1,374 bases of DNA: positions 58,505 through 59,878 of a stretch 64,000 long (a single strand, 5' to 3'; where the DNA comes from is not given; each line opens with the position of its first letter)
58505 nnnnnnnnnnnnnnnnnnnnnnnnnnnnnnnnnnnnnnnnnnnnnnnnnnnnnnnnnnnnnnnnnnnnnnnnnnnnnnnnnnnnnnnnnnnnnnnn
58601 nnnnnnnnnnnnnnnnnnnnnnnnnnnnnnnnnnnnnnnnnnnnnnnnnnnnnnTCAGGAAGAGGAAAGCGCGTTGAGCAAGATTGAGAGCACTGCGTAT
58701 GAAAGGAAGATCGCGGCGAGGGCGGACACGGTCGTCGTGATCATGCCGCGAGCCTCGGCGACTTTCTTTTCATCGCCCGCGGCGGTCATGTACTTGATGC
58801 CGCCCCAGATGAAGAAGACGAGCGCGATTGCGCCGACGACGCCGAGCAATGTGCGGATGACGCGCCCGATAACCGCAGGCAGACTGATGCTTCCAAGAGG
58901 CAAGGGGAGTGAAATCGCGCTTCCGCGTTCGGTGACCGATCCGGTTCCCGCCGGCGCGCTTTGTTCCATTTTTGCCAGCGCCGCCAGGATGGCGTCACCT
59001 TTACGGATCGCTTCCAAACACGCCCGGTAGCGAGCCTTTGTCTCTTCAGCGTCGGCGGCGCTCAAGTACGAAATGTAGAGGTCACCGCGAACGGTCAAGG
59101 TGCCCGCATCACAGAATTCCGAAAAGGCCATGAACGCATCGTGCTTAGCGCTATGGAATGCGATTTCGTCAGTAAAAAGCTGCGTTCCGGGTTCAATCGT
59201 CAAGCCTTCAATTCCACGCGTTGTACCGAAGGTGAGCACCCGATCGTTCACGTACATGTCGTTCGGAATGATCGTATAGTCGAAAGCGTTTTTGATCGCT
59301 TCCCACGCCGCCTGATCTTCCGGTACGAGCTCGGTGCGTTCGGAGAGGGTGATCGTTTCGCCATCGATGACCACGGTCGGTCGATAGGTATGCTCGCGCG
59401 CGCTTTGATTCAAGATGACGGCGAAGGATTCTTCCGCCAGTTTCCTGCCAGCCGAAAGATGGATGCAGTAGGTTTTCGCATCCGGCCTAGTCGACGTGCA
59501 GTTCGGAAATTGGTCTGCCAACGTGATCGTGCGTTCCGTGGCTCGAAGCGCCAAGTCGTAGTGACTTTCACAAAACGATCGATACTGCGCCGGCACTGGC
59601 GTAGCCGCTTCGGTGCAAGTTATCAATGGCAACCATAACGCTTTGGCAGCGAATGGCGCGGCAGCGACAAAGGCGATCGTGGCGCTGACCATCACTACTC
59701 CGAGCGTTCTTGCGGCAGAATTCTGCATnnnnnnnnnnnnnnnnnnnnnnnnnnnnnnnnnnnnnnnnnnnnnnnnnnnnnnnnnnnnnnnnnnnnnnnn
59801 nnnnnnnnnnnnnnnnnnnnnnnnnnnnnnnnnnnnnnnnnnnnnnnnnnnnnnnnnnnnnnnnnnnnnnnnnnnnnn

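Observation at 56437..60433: Seven-gene tandem array of TrbC/VirB2-like pilin paralogs, including domain-fused variants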

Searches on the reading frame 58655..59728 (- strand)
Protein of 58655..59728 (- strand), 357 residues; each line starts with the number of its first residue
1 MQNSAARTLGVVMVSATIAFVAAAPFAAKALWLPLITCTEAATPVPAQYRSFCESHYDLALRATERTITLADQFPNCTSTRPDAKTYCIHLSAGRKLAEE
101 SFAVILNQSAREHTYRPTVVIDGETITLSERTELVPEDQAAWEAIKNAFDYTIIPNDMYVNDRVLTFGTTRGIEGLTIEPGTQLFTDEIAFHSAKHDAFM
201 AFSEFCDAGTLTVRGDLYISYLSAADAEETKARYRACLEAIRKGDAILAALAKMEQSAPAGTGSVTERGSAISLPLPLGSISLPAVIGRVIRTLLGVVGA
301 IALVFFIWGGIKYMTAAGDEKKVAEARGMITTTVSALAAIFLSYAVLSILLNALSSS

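Call 3: search_protein_families(library=pfam, proteins=[window:58655-59728:-], max_evalue=1)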
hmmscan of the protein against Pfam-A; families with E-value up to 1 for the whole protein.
window:58655-59728:- (357 aa): 5 families
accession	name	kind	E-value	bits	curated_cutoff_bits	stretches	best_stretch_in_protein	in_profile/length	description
PF18895.5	T4SS_pilin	-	3.3e-07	30.7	26.6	1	285-347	7-68/71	Type IV secretion system pilin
PF05014.21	Nuc_deoxyrib_tr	-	0.033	14.7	28.8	1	191-274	9-89/117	Nucleoside 2-deoxyribosyltransferase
PF20044.4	DUF6446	-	0.16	12.2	26.7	1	217-260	14-57/129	Family of unknown function (DUF6446)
PF11965.13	DUF3479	-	0.18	12.4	27.4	1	216-259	28-71/159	Domain of unknown function (DUF3479)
PF24828.1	DUF7713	-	0.22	11.6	24.1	1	111-130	27-46/68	Domain of unknown function (DUF7713)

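Call 4: search_protein_families(library=ncbifam, proteins=[window:58655-59728:-], max_evalue=1)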
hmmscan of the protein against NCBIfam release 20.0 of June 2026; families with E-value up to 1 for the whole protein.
window:58655-59728:- (357 aa): 1 family
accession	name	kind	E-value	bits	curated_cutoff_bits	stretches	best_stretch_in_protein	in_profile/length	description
NF045849.1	ICE_MMCAP2_0565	equivalog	0.00014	21.5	40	1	287-352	13-78/80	Mbov_0395 family pilin-like conjugal transfer protein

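Call 8: find_encoding_contigs(protein=window:58655-59728:-, flank=10000, max_places=6)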
Protein window:58655-59728:- (357 aa): no gene with exactly this product is on record in the collection.

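Call 16: find_homologous_proteins(query=window:58655-59728:-, max_evalue=0.001)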
Query window:58655-59728:- (357 aa): 9 proteins with E <= 0.001 among 8000 candidates.
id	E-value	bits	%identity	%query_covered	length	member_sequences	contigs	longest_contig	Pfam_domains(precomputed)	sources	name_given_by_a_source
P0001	2.2e-220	749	100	97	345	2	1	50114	PF18895.6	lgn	-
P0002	4.8e-32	130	76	25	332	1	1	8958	PF18895.6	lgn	-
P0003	2.6e-31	127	52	37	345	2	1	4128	PF18895.6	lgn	-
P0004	1.5e-30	125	71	25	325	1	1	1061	PF18895.6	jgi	jgi:hypothetical protein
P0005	3.7e-30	124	72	25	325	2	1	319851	PF18895.6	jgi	jgi:hypothetical protein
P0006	3.8e-30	123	73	25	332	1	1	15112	PF18895.6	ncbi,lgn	-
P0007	5.6e-30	123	63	30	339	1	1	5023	PF18895.6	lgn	-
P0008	1.5e-28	118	49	43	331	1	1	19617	PF18895.6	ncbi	-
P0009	7.7e-5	40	35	22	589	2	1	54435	PF13205.13,PF18895.6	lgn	-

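Call 18: find_encoding_contigs(protein=P0005, flank=10000, max_places=3)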
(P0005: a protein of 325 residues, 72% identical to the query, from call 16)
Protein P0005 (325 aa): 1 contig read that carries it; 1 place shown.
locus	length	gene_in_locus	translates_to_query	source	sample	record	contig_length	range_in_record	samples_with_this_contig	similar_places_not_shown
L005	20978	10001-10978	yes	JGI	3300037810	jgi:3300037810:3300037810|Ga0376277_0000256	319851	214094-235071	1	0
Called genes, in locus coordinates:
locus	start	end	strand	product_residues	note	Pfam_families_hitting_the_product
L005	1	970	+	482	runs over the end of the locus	PF01943:Polysacc_synt, PF13440:Polysacc_synt_3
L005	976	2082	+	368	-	PF13439:Glyco_transf_4, PF13579:Glyco_trans_4_4, PF20706:GT4-conflict, PF00534:Glycos_transf_1, PF13692:Glyco_trans_1_4, PF13524:Glyco_trans_1_2 (faint)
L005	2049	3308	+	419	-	PF04932:Wzy_C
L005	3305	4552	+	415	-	PF04932:Wzy_C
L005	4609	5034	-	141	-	-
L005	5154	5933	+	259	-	-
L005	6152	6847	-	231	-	-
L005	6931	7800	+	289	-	PF00483:NTP_transferase, PF12804:NTP_transf_3 (faint)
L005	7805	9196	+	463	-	PF01547:SBP_bac_1, PF13416:SBP_bac_8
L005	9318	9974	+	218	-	PF18895:T4SS_pilin (weak)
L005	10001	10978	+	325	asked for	PF18895:T4SS_pilin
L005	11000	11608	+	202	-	PF18895:T4SS_pilin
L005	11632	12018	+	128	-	PF18895:T4SS_pilin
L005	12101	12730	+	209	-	PF18895:T4SS_pilin (weak)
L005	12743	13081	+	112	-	PF18895:T4SS_pilin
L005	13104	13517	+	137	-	PF18895:T4SS_pilin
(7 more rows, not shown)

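Call 19: find_encoding_contigs(protein=P0008, flank=10000, max_places=3)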
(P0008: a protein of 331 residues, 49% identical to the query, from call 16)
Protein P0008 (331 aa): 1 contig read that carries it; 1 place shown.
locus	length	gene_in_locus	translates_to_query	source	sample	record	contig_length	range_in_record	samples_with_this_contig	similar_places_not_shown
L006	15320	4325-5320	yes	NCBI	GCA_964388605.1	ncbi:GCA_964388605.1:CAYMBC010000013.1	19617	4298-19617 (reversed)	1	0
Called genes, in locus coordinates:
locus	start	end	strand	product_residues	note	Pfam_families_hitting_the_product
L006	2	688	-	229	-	?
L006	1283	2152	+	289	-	PF00483:NTP_transferase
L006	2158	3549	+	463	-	PF01547:SBP_bac_1, PF13416:SBP_bac_8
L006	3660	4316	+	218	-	PF18895:T4SS_pilin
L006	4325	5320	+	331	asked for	PF18895:T4SS_pilin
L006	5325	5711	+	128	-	PF18895:T4SS_pilin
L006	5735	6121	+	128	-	PF18895:T4SS_pilin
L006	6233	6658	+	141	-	PF18895:T4SS_pilin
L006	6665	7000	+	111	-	PF18895:T4SS_pilin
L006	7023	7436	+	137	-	PF18895:T4SS_pilin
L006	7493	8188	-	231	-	-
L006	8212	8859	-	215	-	-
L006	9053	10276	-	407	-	-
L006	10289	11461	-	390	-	-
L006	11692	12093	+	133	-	PF17886:ArsA_HSP20 (weak), PF00011:HSP20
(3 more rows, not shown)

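Call 46: predict_structure(alignment_id=A4)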
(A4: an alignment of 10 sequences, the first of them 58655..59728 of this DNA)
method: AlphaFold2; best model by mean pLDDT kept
length: 357 residues; sequences in the alignment: 10
mean_pLDDT: 53.2   pTM: 0.37
mean pLDDT of the five models: 53.2, 52.8, 52.5, 51.6, 49.3
residues with pLDDT >= 90: 0; 70-90: 67; 50-70: 124; < 50: 166
segments of 3 or more residues with pLDDT < 50: 23-90, 110-121, 126-134, 150-181, 208-223, 259-282
pLDDT, mean of each block of 10 residues (from residue 1): 56 64 39 31 40 46 43 40 39 60 59 45 48 49 53 38 28 30 57 61 54 38 51 63 68 59 27 32 59 76 80 78 78 81 78 67
secondary structure, 60 per line:
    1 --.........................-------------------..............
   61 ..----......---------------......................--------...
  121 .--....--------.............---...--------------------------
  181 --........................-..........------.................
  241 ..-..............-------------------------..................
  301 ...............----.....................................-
elements in order: H3-27 H47-62 H67-72 E88-90 H91-109 E118-121 E124-127 H136-148 E152-154 H183-206 H208-217 H224-242 H244-257 H283-315 H320-356

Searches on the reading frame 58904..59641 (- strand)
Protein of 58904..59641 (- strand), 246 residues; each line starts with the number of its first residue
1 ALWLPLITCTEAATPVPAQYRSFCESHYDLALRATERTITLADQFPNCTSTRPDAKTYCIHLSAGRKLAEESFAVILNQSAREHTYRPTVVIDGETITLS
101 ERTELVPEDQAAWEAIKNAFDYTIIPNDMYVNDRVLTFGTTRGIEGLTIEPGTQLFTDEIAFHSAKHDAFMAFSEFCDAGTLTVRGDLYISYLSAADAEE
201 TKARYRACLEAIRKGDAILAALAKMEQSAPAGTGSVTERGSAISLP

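Call 32: search_protein_representatives(protein=window:58904-59641:-)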
Query: 246 residues. Proteins with E-value up to 0.001 (for the whole library): 4; up to 1e-10: 1; up to 1e-30: 1. The best 4 are listed.
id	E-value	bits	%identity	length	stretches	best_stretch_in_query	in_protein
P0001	1.7e-159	545.0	100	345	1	1-246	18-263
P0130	3.1e-05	40.2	26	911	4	26-111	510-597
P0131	1.5e-04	38.0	36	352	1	9-80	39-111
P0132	4.9e-04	36.3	29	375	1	13-231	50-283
